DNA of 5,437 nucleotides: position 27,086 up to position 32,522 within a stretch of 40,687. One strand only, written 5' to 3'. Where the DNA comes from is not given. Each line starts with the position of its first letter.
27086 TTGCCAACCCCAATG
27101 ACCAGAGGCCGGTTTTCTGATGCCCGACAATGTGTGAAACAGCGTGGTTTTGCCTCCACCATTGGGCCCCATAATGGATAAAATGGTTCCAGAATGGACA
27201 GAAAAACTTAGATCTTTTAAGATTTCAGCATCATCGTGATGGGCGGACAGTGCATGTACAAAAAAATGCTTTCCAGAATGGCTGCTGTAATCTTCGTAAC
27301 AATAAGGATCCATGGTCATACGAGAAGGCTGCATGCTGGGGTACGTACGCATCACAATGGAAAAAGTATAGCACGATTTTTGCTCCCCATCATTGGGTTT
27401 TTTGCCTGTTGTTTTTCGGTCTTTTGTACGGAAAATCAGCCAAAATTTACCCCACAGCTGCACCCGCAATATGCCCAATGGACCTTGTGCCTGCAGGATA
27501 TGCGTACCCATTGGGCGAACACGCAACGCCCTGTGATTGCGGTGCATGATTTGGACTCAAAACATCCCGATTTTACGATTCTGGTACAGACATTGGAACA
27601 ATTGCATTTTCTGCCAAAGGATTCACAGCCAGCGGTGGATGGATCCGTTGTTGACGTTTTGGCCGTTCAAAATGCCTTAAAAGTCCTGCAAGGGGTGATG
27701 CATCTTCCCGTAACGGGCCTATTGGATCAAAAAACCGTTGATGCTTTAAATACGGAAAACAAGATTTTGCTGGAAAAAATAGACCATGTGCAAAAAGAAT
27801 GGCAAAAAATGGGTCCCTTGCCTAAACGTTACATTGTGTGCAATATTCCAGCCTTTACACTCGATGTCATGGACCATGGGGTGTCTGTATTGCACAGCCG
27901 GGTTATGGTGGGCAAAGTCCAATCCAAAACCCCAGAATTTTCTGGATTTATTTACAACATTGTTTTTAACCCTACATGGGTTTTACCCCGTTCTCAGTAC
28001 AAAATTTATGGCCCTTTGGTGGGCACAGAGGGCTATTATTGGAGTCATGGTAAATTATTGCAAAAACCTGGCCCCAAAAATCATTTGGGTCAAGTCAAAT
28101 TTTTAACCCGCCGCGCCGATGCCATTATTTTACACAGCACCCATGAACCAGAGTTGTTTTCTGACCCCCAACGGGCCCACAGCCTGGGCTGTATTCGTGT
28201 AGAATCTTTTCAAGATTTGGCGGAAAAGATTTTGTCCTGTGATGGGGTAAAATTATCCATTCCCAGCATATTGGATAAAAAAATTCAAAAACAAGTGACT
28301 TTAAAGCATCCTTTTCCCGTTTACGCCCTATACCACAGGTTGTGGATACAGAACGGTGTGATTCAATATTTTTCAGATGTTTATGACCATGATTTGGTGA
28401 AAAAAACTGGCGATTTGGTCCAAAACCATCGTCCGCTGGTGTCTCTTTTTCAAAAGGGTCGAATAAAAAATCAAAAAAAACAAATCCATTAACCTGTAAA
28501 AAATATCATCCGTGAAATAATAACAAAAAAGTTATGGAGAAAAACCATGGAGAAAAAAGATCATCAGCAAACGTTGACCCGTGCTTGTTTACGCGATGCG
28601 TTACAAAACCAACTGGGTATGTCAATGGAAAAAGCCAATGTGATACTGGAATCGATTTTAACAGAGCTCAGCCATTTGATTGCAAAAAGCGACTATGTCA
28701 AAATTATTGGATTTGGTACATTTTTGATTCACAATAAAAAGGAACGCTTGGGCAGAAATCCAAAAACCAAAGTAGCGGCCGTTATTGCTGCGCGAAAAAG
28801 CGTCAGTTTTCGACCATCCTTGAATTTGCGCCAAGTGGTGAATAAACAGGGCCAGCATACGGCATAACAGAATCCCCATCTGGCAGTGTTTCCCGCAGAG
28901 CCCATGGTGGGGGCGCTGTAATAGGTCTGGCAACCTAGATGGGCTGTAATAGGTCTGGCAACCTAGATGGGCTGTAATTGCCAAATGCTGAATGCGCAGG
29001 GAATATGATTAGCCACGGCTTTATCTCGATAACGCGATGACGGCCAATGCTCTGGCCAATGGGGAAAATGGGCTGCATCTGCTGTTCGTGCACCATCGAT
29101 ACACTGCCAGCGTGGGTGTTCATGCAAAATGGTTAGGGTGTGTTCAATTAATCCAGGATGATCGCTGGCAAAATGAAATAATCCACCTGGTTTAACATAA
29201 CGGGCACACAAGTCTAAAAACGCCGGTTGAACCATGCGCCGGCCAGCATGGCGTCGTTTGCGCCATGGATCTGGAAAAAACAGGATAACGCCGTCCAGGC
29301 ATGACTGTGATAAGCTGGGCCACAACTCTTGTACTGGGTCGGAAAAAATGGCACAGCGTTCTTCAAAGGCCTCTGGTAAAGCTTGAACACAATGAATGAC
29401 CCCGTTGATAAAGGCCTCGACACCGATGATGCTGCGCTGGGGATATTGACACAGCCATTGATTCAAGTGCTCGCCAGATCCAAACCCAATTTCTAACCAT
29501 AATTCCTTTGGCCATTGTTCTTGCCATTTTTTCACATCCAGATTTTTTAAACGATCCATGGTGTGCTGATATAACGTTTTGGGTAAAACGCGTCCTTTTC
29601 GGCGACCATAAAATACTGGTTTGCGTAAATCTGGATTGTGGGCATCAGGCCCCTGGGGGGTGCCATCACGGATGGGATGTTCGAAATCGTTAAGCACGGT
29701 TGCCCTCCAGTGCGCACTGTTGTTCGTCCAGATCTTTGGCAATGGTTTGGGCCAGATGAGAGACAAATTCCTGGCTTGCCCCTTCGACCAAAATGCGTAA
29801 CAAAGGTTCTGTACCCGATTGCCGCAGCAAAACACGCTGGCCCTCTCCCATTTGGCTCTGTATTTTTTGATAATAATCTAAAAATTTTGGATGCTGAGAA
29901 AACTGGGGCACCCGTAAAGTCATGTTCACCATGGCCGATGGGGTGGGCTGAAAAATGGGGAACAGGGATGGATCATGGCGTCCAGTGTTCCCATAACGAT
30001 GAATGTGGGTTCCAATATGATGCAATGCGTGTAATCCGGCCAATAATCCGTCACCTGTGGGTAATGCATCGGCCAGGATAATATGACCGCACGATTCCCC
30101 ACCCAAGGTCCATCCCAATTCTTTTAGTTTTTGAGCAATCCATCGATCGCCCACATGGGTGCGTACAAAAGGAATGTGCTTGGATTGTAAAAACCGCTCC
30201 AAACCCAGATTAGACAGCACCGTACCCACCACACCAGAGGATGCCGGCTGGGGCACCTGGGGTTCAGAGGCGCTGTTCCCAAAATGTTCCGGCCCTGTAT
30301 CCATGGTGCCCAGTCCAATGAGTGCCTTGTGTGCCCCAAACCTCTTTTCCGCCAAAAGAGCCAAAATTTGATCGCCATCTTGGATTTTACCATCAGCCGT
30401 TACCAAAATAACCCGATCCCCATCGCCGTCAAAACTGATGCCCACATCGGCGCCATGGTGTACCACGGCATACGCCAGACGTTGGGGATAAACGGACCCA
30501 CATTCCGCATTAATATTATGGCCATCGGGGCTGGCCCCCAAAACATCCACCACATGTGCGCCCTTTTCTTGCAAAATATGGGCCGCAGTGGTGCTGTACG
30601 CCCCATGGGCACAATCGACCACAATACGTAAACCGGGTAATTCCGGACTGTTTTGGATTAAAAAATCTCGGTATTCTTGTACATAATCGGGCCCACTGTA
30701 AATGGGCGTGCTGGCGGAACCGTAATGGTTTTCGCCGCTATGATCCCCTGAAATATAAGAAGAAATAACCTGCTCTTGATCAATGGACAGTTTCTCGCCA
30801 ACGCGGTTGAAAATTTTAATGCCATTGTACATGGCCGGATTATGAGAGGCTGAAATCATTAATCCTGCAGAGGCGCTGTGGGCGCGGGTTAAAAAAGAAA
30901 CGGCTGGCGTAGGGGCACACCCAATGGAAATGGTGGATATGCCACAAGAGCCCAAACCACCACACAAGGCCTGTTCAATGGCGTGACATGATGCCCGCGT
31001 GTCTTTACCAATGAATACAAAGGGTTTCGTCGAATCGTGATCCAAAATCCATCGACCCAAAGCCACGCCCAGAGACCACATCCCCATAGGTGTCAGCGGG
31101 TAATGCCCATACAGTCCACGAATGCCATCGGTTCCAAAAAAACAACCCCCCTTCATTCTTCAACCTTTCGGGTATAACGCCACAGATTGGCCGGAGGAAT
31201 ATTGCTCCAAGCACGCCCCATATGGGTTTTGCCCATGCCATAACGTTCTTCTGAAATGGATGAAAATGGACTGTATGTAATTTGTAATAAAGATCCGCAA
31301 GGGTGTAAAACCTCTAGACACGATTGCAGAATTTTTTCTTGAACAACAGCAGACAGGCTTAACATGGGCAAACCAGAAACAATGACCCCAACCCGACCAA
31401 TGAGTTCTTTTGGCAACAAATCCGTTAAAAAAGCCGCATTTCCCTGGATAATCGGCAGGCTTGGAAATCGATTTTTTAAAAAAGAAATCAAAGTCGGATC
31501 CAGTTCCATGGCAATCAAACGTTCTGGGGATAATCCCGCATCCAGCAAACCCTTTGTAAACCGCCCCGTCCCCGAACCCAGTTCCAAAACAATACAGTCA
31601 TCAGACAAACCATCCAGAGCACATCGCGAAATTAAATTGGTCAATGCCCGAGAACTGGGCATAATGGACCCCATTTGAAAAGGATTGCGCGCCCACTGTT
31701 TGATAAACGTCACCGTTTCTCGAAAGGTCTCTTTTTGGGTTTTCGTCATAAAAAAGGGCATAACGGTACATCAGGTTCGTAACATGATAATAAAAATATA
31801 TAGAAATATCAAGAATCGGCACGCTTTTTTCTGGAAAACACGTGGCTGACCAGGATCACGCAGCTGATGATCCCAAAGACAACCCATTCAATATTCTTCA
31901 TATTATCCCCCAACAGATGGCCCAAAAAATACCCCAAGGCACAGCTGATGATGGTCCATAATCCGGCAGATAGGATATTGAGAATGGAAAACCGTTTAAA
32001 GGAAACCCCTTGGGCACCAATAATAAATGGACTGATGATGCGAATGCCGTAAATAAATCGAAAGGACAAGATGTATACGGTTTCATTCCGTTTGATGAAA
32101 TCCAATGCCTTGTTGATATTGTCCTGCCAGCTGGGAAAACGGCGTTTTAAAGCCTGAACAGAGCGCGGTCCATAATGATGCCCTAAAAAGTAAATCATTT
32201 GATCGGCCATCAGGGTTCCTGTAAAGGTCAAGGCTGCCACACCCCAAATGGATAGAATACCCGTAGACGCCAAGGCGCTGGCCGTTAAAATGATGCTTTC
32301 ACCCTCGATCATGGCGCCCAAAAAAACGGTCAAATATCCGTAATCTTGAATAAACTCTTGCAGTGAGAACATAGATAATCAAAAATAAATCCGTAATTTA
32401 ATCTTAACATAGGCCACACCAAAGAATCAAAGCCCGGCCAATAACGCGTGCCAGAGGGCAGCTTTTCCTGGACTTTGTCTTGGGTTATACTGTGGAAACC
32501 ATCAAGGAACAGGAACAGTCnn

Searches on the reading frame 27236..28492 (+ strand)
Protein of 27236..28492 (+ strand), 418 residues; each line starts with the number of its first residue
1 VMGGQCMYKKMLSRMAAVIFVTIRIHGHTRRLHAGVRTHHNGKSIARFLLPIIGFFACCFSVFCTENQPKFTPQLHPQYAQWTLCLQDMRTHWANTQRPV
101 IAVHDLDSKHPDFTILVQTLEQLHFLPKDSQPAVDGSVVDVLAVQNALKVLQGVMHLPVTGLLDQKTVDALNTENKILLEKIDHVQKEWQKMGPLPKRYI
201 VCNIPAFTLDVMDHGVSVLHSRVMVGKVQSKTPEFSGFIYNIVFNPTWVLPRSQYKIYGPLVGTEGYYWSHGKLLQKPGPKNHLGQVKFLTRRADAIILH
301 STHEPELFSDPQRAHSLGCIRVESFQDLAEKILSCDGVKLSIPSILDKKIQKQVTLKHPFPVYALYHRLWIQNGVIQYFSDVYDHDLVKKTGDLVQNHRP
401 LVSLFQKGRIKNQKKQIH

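Call 85: search_protein_families(library=pfam, proteins=[window:27236-28492:+], max_evalue=0.001)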
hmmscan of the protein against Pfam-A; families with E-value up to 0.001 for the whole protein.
window:27236-28492:+ (418 aa): 1 family
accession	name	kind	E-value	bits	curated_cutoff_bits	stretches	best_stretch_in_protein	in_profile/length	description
PF03734.19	YkuD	-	1.8e-17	64.7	23.4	1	198-332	2-138/146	L,D-transpeptidase catalytic domain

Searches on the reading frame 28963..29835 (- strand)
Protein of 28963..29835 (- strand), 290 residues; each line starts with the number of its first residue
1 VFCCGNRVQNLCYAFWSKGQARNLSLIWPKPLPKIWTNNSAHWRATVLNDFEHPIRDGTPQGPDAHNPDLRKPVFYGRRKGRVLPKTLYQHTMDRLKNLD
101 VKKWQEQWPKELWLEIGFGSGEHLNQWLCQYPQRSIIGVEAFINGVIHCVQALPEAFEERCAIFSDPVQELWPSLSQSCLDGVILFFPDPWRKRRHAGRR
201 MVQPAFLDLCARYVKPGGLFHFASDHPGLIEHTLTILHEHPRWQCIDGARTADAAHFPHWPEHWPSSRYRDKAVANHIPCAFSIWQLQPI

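Call 85: search_protein_families(library=pfam, proteins=[window:28963-29835:-], max_evalue=0.001)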
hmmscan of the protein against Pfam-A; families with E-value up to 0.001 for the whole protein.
window:28963-29835:- (290 aa): 1 family
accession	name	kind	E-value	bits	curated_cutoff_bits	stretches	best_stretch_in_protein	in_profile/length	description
PF02390.23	Methyltransf_4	-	1.3e-27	96.7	24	1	111-250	3-143/173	Putative methyltransferase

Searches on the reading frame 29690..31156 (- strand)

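Call 85: search_protein_families(library=pfam, proteins=[window:29690-31156:-], max_evalue=0.001)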
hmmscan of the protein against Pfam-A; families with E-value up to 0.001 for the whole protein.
window:29690-31156:- (488 aa): 4 families
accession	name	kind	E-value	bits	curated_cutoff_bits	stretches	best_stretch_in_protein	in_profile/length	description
PF02878.22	PGM_PMM_I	-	9.2e-36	123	22.5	1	7-136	4-132/138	Phosphoglucomutase/phosphomannomutase, alpha/beta/alpha domain I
PF02880.22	PGM_PMM_III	-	2.3e-22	79.7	20.7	1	306-381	22-97/115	Phosphoglucomutase/phosphomannomutase, alpha/beta/alpha domain III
PF02879.22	PGM_PMM_II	-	2.9e-14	53.9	29.3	1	157-256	2-103/103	Phosphoglucomutase/phosphomannomutase, alpha/beta/alpha domain II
PF00408.26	PGM_PMM_IV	-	2.9e-09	37.3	23.1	1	431-474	24-67/68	Phosphoglucomutase/phosphomannomutase, C-terminal domain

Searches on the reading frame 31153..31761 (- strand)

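Call 85: search_protein_families(library=pfam, proteins=[window:31153-31761:-], max_evalue=0.001)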
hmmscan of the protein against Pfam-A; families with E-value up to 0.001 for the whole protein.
window:31153-31761:- (202 aa): 2 families
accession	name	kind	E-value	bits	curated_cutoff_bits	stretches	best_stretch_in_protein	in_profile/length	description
PF13649.12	Methyltransf_25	-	4.6e-06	27.7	27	1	58-156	1-97/97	Methyltransferase domain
PF08241.18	Methyltransf_11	-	0.0002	22.3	21.2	1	59-158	1-93/95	Methyltransferase domain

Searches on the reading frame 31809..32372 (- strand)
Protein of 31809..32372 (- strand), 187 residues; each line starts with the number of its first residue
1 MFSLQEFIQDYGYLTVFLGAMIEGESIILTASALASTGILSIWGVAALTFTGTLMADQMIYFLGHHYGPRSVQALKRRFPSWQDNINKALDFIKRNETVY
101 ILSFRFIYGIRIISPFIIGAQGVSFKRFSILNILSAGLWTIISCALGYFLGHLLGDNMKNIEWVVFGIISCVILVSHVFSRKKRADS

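Call 85: search_protein_families(library=pfam, proteins=[window:31809-32372:-], max_evalue=0.001)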
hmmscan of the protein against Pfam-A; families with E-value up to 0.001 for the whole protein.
window:31809-32372:- (187 aa): 1 family
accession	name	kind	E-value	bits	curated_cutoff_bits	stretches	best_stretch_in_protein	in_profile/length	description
PF09335.16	VTT_dom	-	5.9e-16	59.5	33.9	1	34-148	7-122/123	VTT domain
